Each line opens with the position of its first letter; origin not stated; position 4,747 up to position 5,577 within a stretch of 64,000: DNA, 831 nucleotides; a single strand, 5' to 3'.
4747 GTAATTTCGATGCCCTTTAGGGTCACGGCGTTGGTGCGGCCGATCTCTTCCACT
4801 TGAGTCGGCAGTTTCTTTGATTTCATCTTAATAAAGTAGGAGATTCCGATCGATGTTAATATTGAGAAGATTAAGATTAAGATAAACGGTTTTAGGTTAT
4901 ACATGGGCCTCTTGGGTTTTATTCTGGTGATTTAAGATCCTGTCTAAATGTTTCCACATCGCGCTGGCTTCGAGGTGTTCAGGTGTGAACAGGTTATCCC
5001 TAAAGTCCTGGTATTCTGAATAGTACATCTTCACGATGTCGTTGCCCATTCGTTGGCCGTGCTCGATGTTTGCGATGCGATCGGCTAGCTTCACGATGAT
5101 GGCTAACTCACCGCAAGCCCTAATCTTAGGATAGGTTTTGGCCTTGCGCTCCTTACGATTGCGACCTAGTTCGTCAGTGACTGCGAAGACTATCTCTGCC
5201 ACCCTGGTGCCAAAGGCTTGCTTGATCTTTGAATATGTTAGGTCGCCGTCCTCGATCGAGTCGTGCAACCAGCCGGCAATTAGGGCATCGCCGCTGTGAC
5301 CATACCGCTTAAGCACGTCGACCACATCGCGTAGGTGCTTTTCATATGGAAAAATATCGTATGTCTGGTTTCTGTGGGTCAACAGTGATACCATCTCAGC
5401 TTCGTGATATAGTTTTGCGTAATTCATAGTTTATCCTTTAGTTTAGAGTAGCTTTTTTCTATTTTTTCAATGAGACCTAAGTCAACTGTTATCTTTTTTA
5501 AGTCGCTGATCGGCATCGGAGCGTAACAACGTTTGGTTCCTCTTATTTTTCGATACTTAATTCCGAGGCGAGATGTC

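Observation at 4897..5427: Phage-encoded small alarmone hydrolase (RelA/SpoT HD domain)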

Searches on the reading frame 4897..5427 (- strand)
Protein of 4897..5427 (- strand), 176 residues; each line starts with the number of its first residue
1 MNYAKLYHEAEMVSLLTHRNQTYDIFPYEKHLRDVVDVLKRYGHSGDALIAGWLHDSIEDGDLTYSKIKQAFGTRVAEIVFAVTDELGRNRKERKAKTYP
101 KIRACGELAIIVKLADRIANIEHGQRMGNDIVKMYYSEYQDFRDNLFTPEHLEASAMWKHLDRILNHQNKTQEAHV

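Call 3: search_protein_families(library=pfam, proteins=[window:4897-5427:-], max_evalue=1)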
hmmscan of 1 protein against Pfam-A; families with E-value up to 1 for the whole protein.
window:4897-5427:- (176 aa): 4 families
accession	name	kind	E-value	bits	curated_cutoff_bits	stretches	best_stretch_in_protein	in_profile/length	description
PF13328.12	HD_4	-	1.2e-10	41.7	27.2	1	26-126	18-129/156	HD domain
PF01966.28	HD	-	0.0011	19.7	22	1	30-120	3-115/116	HD domain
PF20708.2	DUF6822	-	0.0028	17.3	30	1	54-97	106-152/288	Family of unknown function (DUF6822)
PF09266.15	VirDNA-topo-I_N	-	0.054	14.1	25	1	5-50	7-55/58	Viral DNA topoisomerase I, N-terminal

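Call 4: search_protein_families(library=ncbifam, proteins=[window:4897-5427:-], max_evalue=1)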
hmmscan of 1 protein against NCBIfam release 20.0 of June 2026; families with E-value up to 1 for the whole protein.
window:4897-5427:- (176 aa): 2 families
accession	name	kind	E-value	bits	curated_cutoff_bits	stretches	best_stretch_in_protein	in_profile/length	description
TIGR00691.1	spoT_relA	subfamily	1.5e-13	49.9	499.2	1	27-122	19-120/687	RelA/SpoT family protein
NF008303.0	PRK11092.1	equivalog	1.7e-09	36.4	947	1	9-121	25-144/702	bifunctional GTP diphosphokinase/guanosine-3',5'-bis pyrophosphate 3'-pyrophosphohydrolase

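Call 5: search_protein_families(library=phrogs, proteins=[window:4897-5427:-], max_evalue=0.01)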
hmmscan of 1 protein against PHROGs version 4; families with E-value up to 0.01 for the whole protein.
window:4897-5427:- (176 aa): 3 families
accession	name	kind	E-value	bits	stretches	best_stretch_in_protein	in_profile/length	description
phrog_990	-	other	1.7e-30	107.5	1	4-149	152-298/374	metal-dependent phosphohydrolase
phrog_32047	-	other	9.5e-08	32.6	1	22-84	43-106/301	phosphohydrolase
phrog_15275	-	unknown function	2e-05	25.4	1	24-122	47-149/223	-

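Call 6: search_solved_structures(query=window:4897-5427:-, max_evalue=1, show_alignments=3)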
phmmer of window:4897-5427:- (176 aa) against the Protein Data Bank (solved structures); distinct sequences matched with E-value up to 1: 23.
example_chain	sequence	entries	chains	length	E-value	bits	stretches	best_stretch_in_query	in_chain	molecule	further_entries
4yf1_A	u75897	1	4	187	2.8e-13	53.3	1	5-122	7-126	Lmo0812 protein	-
7oiw_A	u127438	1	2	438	9.8e-10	41.8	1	18-123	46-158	GTP pyrophosphokinase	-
7qoe_A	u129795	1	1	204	1.7e-09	41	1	22-125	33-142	HDc domain-containing protein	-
3nqw_A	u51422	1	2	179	4.9e-08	36.2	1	23-122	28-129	CG11900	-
6z3n_AAA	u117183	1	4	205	1.3e-07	34.9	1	4-141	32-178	Hydrolase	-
6yvc_A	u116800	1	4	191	1.7e-07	34.5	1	4-141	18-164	Bifunctional (P)ppGpp synthetase/guanosine-3',5'-bis(Diphosphate) 3'-pyrophosphohydrolase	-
8acu_A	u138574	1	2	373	2e-07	34.3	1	25-123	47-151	GTP pyrophosphokinase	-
3nr1_A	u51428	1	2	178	2.3e-07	34.1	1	22-124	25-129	HD domain-containing protein 3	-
7qoc_A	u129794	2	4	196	2.3e-07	34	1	25-121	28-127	Guanosine polyphosphate pyrophosphohydrolases/synthetases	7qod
6yxa_A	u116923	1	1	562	2.4e-07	34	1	25-123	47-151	GTP pyrophosphokinase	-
6z3o_AAA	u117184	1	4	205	3.5e-07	33.5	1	4-141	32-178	Small Alarmone Hydrolase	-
5vxa_A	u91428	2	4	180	2.2e-06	30.9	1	22-124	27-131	Guanosine-3',5'-bis(diphosphate) 3'-pyrophosphohydrolase MESH1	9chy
7qps_A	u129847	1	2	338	5.8e-06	29.5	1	27-121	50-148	ACT domain protein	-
1vj7_A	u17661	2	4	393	7.9e-06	29.1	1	27-129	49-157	Bifunctional RELA/SPOT | Bifunctional (p)ppGpp synthase/hydrolase RelA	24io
7qpr_A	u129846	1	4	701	1.5e-05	28.2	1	27-121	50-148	ACT domain protein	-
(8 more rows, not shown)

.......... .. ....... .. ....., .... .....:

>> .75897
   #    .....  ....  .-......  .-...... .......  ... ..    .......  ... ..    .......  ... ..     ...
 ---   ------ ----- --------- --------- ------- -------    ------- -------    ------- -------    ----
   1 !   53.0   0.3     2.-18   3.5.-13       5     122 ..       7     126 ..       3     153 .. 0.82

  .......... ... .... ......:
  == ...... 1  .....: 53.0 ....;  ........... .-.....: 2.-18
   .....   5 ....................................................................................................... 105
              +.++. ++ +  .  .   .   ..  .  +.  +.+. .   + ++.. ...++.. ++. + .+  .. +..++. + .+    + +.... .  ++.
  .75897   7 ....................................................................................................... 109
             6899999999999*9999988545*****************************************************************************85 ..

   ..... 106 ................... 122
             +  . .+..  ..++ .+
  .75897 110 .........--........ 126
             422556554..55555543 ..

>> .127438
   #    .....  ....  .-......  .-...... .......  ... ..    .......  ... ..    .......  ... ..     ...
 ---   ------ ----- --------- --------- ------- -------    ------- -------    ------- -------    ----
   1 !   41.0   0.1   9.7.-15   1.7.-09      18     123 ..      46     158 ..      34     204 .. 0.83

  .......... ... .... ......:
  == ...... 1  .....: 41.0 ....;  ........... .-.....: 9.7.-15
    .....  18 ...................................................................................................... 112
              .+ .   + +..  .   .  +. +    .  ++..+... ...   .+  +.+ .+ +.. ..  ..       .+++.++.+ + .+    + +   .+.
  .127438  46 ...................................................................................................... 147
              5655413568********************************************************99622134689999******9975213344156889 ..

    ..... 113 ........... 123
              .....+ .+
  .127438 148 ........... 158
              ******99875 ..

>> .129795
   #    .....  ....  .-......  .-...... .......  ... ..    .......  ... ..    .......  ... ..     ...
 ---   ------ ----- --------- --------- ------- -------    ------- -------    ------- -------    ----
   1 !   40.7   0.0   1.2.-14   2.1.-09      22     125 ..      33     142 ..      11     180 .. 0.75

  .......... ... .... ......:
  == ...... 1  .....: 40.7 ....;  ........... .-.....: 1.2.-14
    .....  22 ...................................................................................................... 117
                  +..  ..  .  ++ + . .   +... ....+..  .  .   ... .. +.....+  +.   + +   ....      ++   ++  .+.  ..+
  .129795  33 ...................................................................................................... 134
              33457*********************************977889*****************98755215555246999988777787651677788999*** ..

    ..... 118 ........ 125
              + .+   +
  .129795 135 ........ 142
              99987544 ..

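Call 8: search_dna_similar(query=window:4897-5427:-, collection=phages, mode=protein, max_rows=40, rows=spread)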
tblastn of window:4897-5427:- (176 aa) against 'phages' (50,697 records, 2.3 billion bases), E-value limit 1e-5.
Records with a match: 128; places in all: 128; records where one place covers at least 80% of the query: 33.
Best place of each record, by identity: <60% 128.
By first word of the organism name: Vibrio 30; Caulobacter 29; Pseudomonas 11; Dickeya 6; Erwinia 6; uncultured 5; Nodularia 5; Salmonella 5; Rhizobium 4; Listeria 4; and 13 more.
By host as written in the record: - 30; Caulobacter vibrioides CB15 10; Caulobacter crescentus NA1000 6; Caulobacter vibrioides 6; Caulobacter crescentus 6; Listeria monocytogenes 4; Dickeya solani MK10 4; Erwinia amylovora 4; and 37 more.
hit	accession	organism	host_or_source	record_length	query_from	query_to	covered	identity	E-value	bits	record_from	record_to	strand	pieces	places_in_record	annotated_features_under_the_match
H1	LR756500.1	uncultured phage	metagenomic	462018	16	169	88%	37.6%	5e-22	97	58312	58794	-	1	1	record has no annotation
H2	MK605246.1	Nodularia phage vB_NspS-kac68v162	Nodularia spumigena kac68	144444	14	142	73%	44.6%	4e-24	103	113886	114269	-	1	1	HD domain-containing protein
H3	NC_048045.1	Caulobacter phage CcrBL10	Caulobacter vibrioides CB15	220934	14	170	89%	35.3%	6e-12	69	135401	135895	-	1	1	metal-dependent phosphohydrolase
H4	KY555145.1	Caulobacter phage Ccr29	Caulobacter crescentus NA1000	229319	14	162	85%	37.1%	2e-11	67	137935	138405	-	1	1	GTP pyrophosphokinase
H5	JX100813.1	Caulobacter phage phiCbK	Caulobacter vibrioides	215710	14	162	85%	37.1%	3e-11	66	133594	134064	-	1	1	putative HD-domain/PDEase-like protein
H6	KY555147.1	Caulobacter phage Ccr34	Caulobacter crescentus NA1000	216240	14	162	85%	37.1%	3e-11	66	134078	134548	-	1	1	GTP pyrophosphokinase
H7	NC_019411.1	Caulobacter phage CcrSwift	Caulobacter vibrioides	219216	14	162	85%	37.1%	3e-11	66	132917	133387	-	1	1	metal-dependent phosphohydrolase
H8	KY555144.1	Caulobacter phage Ccr5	Caulobacter crescentus NA1000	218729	14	162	85%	36.5%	7e-11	65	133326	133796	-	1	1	GTP pyrophosphokinase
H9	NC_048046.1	Caulobacter phage CcrPW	Caulobacter vibrioides CB15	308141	6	146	80%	35.5%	3e-11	67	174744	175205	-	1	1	metal-dependent phosphohydrolase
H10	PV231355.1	Caulobacter phage RBC11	Caulobacter vibrioides CB15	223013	14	142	73%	36.8%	9e-11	65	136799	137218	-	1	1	hypothetical protein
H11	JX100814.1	Caulobacter phage CcrRogue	Caulobacter vibrioides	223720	14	142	73%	36.8%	9e-11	65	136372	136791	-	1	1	putative HD-domain/PDEase-like protein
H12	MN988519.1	Rhizobium phage RHph_I1_18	Rhizobium phaseoli I1_18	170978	44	164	69%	38.0%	4e-14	75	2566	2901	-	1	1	putative metal-dependent phosphohydrolase protein | hypothetical protein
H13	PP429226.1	Rhizobium phage LG08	Agrobacterium radiobacter PL13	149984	5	150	83%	31.2%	4e-7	54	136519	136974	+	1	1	phosphohydrolase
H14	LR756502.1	uncultured phage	metagenomic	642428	27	166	80%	32.5%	4e-8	57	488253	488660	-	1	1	record has no annotation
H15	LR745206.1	uncultured phage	metagenomic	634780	2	121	68%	36.7%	2e-10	64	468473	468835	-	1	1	record has no annotation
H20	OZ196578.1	Vibrio phage K408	Seawater and oysters mix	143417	10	133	70%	32.3%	9e-7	54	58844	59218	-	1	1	metal-dependent phosphohydrolase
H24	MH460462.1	Dickeya phage vB_DsoM_JA33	Dickeya solani MK10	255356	4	136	76%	29.0%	3e-7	55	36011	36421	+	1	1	putative bifunctional (p)ppGpp synthetase/guanosine-3' 5'-bis ...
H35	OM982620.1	Pseudomonas phage Kremar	Pseudomonas syringae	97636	6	121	66%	31.4%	2e-6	52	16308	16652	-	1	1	putative phosphodiesterase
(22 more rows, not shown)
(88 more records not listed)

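Call 14: find_homologous_proteins(query=window:4897-5427:-, max_evalue=0.00001)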
Query window:4897-5427:- (176 aa): 1356 proteins with E <= 0.00001 among 1378 candidates; the best 120 are listed.
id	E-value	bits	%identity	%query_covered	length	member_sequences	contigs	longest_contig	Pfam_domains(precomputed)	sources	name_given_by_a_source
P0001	2.0e-111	387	98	100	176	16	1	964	PF13328.13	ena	-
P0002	1.4e-94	333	85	99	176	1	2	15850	PF13328.13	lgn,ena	-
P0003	1.9e-94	332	87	96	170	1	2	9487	PF13328.13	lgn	-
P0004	2.1e-67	244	71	91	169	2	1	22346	PF13328.13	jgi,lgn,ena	-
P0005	2.2e-66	241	67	94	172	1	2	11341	PF13328.13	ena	-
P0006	5.5e-66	240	67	95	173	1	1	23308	PF13328.13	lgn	-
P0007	5.8e-64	233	65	94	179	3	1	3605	PF13328.13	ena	-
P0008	3.0e-62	227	62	94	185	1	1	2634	PF13328.13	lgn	-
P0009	5.5e-62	227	64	94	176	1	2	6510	PF13328.13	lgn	-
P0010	9.7e-61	223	63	93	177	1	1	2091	PF13328.13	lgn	-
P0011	7.5e-60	220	63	93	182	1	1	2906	PF13328.13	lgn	-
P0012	4.4e-58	214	61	94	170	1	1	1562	PF13328.13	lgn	-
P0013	1.9e-56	209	59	94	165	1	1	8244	PF13328.13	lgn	-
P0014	1.3e-55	206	60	93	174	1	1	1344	PF13328.13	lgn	-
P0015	2.1e-55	205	58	94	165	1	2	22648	PF13328.13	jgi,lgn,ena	-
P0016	3.3e-54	201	60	93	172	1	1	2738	PF13328.13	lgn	-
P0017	2.4e-52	195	56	97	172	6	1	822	PF13328.13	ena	-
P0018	2.6e-52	195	59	93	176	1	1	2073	PF13328.13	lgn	-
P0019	3.0e-52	195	60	87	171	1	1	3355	PF13328.13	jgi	jgi:(p)ppGpp synthase/HD superfamily hydrolase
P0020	3.0e-52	195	55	94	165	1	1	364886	PF13328.13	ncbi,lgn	-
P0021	5.5e-52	194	56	94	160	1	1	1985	PF13328.13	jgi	jgi:(p)ppGpp synthase/HD superfamily hydrolase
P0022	5.9e-52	194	57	97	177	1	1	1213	PF13328.13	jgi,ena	-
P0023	1.2e-51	193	61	92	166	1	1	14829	PF13328.13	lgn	-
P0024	6.6e-51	191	58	93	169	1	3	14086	PF13328.13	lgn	-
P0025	6.8e-51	190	61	92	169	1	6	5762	PF13328.13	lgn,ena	-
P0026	6.8e-51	190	58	93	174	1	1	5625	PF13328.13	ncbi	-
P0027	1.1e-50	190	59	91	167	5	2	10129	PF13328.13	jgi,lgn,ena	-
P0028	3.4e-50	188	58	93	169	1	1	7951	PF13328.13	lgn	-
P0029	5.9e-50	187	57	94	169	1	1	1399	PF13328.13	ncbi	-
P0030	7.1e-50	187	57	92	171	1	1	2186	PF13328.13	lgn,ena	-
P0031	8.0e-50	187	55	91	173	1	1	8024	PF13328.13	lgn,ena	-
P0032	9.7e-50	187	58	92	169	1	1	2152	PF13328.13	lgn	-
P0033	1.0e-49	187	56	95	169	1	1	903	PF13328.13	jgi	-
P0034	1.1e-49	187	56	99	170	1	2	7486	PF13328.13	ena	-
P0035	1.2e-49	186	58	94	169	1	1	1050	PF13328.13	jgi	-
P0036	1.5e-49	186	53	94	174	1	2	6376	PF13328.13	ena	-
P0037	1.6e-49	186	58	91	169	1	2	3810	PF13328.13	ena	-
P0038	1.9e-49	186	60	92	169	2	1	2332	PF13328.13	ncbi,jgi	jgi:(p)ppGpp synthase/HD superfamily hydrolase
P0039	2.5e-49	185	60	91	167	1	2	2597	PF13328.13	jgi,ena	jgi:(p)ppGpp synthase/HD superfamily hydrolase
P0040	3.3e-49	185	61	91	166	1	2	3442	PF13328.13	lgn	-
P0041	3.7e-49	185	57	94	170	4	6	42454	PF13328.13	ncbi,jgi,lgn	jgi:(p)ppGpp synthase/HD superfamily hydrolase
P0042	3.8e-49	185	56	97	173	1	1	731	PF13328.13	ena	-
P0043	7.2e-49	184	60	95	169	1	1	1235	PF13328.13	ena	-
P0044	7.9e-49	184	57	94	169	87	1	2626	PF13328.13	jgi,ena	jgi:(p)ppGpp synthase/HD superfamily hydrolase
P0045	1.1e-48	183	55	94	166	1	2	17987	PF13328.13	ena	-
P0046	1.2e-48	183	57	91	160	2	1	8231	PF13328.13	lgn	-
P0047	1.5e-48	183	56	90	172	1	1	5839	PF13328.13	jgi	jgi:(p)ppGpp synthase/HD superfamily hydrolase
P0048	1.5e-48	183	57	97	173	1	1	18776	PF13328.13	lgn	-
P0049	1.6e-48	183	58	93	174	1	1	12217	PF13328.13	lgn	-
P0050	1.6e-48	183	57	93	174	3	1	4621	PF13328.13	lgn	-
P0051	1.8e-48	183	57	94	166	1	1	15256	PF13328.13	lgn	-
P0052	2.1e-48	182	57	94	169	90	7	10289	PF13328.13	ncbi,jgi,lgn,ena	jgi:(p)ppGpp synthase/HD superfamily hydrolase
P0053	2.2e-48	182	57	94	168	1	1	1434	PF13328.13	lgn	-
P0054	2.4e-48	182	55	94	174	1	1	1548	PF13328.13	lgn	-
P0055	2.5e-48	182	58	95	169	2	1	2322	PF13328.13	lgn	-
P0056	2.7e-48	182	58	93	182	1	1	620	PF13328.13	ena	-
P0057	3.0e-48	182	57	91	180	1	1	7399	PF13328.13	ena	-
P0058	3.2e-48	182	55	93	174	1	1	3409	PF13328.13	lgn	-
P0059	3.4e-48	182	57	94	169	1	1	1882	PF13328.13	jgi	-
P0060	3.9e-48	182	54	91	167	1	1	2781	PF13328.13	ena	-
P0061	4.7e-48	181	56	94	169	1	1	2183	PF13328.13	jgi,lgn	jgi:(p)ppGpp synthase/HD superfamily hydrolase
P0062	4.8e-48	181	56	96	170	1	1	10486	PF13328.13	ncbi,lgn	-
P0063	4.8e-48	181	56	94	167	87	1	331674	PF13328.13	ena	-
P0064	5.0e-48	181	57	94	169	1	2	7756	PF13328.13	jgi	jgi:(p)ppGpp synthase/HD superfamily hydrolase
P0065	5.5e-48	181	55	90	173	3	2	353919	PF13328.13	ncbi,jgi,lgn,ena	jgi:(p)ppGpp synthase/HD superfamily hydrolase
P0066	5.8e-48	181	56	90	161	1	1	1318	PF13328.13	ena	-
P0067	6.4e-48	181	56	96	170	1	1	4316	PF13328.13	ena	-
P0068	7.4e-48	181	57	94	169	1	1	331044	PF13328.13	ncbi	-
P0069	7.7e-48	181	57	94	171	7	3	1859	PF13328.13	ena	-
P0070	8.9e-48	180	56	94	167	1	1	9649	PF13328.13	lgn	-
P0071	9.7e-48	180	55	93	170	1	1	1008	PF13328.13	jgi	jgi:(p)ppGpp synthase/HD superfamily hydrolase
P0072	9.8e-48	180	55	91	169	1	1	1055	PF13328.13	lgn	-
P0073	1.0e-47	180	56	94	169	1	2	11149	PF13328.13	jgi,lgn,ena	jgi:(p)ppGpp synthase/HD superfamily hydrolase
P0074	1.1e-47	180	56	94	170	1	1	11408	PF13328.13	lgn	-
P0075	1.3e-47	180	59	91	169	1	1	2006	PF13328.13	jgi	jgi:(p)ppGpp synthase/HD superfamily hydrolase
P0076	1.3e-47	180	57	93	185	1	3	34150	PF13328.13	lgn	-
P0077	1.4e-47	180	57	91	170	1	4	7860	PF13328.13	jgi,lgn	jgi:(p)ppGpp synthase/HD superfamily hydrolase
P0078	1.4e-47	180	60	91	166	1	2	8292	PF13328.13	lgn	-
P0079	1.4e-47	180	59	91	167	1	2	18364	PF13328.13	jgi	jgi:(p)ppGpp synthase/HD superfamily hydrolase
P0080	1.5e-47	180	59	92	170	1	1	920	PF13328.13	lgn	-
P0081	1.6e-47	180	58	92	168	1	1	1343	PF13328.13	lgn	-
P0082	1.7e-47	179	56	94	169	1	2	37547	PF13328.13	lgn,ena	-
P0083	1.8e-47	179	57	91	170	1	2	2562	PF13328.13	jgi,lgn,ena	-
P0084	1.9e-47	179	57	91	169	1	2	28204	PF13328.13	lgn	-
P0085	1.9e-47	179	56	94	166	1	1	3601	PF13328.13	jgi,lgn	jgi:(p)ppGpp synthase/HD superfamily hydrolase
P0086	2.0e-47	179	57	91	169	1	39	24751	PF13328.13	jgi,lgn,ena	-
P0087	2.1e-47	179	58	92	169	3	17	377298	PF13328.13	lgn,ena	-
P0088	2.1e-47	179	56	94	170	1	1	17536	PF13328.13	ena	-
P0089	2.1e-47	179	57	94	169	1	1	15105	PF13328.13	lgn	-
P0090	2.2e-47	179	56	94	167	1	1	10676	PF13328.13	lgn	-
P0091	2.2e-47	179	55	91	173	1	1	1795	PF13328.13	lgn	-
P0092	2.3e-47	179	57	94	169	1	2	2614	PF13328.13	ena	-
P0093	2.3e-47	179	56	94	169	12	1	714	PF13328.13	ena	-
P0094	2.3e-47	179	57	94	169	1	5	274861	PF13328.13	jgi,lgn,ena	jgi:(p)ppGpp synthase/HD superfamily hydrolase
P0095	2.4e-47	179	56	94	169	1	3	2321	PF13328.13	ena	-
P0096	2.5e-47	179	55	92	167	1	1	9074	PF13328.13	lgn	-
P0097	2.6e-47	179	55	97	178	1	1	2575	PF13328.13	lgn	-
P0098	2.8e-47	179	57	92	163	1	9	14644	PF13328.13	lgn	-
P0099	2.9e-47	179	58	92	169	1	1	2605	PF13328.13,PF01966.29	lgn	-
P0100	3.3e-47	178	56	94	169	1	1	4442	PF13328.13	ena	-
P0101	3.4e-47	178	56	94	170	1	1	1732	PF13328.13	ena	-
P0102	3.4e-47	178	56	94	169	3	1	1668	PF13328.13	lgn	-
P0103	3.5e-47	178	56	89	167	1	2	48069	PF13328.13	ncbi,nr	ncbi:MAG: bifunctional (p)ppGpp synthetase/guanosine-3',5'-bis(diphosphate) 3'-pyrophosphohydrolase 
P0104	3.6e-47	178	56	91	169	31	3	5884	PF13328.13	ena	-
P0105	3.8e-47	178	56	92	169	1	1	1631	PF13328.13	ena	-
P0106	3.8e-47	178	54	94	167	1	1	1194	PF13328.13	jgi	-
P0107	4.2e-47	178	53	94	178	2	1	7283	PF13328.13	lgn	-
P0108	4.4e-47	178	56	91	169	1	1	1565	PF13328.13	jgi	jgi:(p)ppGpp synthase/HD superfamily hydrolase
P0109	4.5e-47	178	57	91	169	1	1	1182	PF13328.13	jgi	jgi:guanosine-3',5'-bis(diphosphate) 3'-pyrophosphohydrolase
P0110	4.6e-47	178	59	91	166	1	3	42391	PF13328.13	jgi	jgi:(p)ppGpp synthase/HD superfamily hydrolase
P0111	4.7e-47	178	57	91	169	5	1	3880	PF13328.13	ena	-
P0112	4.7e-47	178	58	91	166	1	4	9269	PF13328.13,PF01966.29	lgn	-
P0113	4.9e-47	178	56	94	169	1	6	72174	PF13328.13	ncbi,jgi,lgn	jgi:(p)ppGpp synthase/HD superfamily hydrolase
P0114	4.9e-47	178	56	94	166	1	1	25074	PF13328.13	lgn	-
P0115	5.3e-47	178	56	94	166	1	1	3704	PF13328.13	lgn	-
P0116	6.1e-47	178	57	91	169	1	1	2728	PF13328.13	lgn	-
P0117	6.1e-47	178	57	94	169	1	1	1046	PF13328.13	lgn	-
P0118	6.3e-47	178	56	93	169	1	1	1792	PF13328.13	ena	-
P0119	6.5e-47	178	56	94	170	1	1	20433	PF13328.13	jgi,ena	jgi:(p)ppGpp synthase/HD superfamily hydrolase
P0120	6.8e-47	177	55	93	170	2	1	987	PF13328.13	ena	-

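Call 17: find_related_loci(query=A1, collection=genome_contigs, flank=6000)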
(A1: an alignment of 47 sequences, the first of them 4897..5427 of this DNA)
Query A1 (176 aa) in genome_contigs; peptide patterns used: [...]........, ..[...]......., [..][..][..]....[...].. (x = any residue, [..] = any of these).
600 stretches matched a pattern (row limit reached: there are more); 539 encode a relative of the query (tblastn E <= 1e-3); the best 80 are kept; 80 distinct loci.
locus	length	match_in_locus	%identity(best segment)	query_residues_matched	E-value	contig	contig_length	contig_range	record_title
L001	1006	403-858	49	18-165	2e-44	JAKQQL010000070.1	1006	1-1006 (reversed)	MAG: Candidatus Cloacimonadota bacterium isolate USMO_maxbin.155 k141_465286, whole genome shotgun sequence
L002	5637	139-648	44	2-165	5e-37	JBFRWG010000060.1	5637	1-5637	MAG: Crocosphaera sp. isolate 06_in_wi_poop_bin.3 06InWiPooB3_c_000000977454, whole genome shotgun sequence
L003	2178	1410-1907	41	7-166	2e-34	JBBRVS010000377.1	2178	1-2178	MAG: Pyrinomonadales bacterium isolate La3_metabat2.217 La3_metabat2.217_K_236890_L_2178_cov_17.9229, whole genome shotg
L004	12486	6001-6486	44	8-167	2e-32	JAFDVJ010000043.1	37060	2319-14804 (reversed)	MAG: Acidobacteria bacterium isolate SZAS-13 ACID-KAN-6__43__length-37060, whole genome shotgun sequence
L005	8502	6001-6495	43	1-166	7e-32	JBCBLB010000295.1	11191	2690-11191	MAG: Myxococcota bacterium isolate J06627_4 k141_248156_length_11191_cov_11.9995, whole genome shotgun sequence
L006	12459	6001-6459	42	10-161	7e-31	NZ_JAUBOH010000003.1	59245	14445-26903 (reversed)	Microcoleus sp. herbarium14 NODE_3_length_59245_cov_15.495624, whole genome shotgun sequence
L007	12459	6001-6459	42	10-161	4e-30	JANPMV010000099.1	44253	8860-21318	MAG: Cyanobacteria bacterium VAR_87_metabat_62 VAR_87_k141_1065437, whole genome shotgun sequence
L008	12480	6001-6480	42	6-165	4e-30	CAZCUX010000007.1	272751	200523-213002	MAG TPA_asm: uncultured Enterobacterales bacterium isolate SRP319275_co3_91 genome assembly, contig: NODE_35_length_2727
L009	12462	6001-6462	44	17-163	1e-29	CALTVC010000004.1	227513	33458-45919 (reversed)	MAG: uncultured Flavobacterium sp. isolate x4u0SA5lwb_bin.23.MAG genome assembly, contig: NODE_30_length_227513_cov_27.7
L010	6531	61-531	40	10-166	2e-29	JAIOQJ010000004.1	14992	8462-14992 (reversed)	MAG: Planctomycetota bacterium isolate LakeFargette_0920_ALND_MAG_58_8 LacPavin_0920_ALND_scaffold_110987, whole genome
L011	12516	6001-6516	36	1-165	5e-29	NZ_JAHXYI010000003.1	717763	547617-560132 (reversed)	Chryseobacterium sp. GVT01B NODE_3_length_717763_cov_51.8706, whole genome shotgun sequence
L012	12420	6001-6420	43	27-165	7e-29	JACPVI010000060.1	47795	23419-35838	MAG: Myxococcales bacterium isolate NC_groundwater_780_Ag_S2p5_69_11 JBCH_GD18_4_SO25_S179_scaffold_623620, whole genome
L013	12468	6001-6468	38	6-162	2e-26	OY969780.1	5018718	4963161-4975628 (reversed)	MAG: uncultured Acidobacteriaceae bacterium isolate MFD09603.bin.c.4 genome assembly, chromosome: 1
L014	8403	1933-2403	38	9-166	1e-25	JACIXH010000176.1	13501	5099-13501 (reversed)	MAG: Nocardia sp. isolate MAG-47 Nocardia_C3_bin19_Scaffold_176, whole genome shotgun sequence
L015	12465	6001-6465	40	18-174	3e-25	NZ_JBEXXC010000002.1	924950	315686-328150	Nocardia sp. NPDC005825 NPDC005825_151_B10.ctg-0002, whole genome shotgun sequence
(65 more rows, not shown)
